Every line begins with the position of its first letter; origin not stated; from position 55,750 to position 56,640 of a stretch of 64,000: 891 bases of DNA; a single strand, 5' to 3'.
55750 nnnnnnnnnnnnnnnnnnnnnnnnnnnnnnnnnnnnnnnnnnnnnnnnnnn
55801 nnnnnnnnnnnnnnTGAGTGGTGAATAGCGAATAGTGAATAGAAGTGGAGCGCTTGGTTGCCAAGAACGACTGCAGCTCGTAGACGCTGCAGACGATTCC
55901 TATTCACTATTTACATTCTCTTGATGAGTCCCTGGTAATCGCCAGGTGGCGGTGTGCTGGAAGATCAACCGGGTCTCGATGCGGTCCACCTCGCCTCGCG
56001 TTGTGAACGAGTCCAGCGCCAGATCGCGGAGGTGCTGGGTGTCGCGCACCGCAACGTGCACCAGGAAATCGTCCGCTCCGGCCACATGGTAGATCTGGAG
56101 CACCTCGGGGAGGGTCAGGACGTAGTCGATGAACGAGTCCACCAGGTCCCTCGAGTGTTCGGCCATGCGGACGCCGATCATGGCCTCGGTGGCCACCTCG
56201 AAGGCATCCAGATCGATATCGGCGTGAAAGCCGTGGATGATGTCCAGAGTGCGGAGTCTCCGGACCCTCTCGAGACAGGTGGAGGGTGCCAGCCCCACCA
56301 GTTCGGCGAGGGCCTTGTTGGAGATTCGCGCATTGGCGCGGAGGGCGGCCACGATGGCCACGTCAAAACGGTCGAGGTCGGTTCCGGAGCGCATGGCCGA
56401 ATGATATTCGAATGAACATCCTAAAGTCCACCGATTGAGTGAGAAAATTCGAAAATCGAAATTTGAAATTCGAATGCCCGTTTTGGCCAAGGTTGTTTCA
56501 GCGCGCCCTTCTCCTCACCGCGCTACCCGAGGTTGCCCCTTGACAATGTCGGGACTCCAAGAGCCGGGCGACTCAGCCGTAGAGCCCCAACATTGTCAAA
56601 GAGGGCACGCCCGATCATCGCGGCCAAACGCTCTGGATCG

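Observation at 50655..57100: Cluster of about 15 reading-frame breaks within 6.5 kb, against none seen in the flanking ~7 kb on either side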

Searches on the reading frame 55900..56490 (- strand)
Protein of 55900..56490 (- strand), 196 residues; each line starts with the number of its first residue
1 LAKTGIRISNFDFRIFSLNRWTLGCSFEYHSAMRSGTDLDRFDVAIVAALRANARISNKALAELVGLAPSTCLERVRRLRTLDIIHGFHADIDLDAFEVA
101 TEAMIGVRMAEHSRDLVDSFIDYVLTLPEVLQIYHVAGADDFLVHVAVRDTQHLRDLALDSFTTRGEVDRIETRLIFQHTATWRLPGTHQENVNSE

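Call 6: search_protein_families(library=pfam, proteins=[window:55900-56490:-], max_evalue=0.01)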
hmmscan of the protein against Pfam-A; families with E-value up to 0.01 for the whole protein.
window:55900-56490:- (196 aa): 3 families
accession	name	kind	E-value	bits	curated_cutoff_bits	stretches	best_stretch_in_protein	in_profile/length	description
PF13404.12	HTH_AsnC-type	-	4.6e-16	58.8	27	1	39-80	1-42/42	AsnC-type helix-turn-helix domain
PF01037.27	AsnC_trans_reg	-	3.5e-14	52.9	25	1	105-177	1-71/73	Lrp/AsnC ligand binding domain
PF13412.12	HTH_24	-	2.2e-13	50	21.9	1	39-85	1-47/48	Winged helix-turn-helix DNA-binding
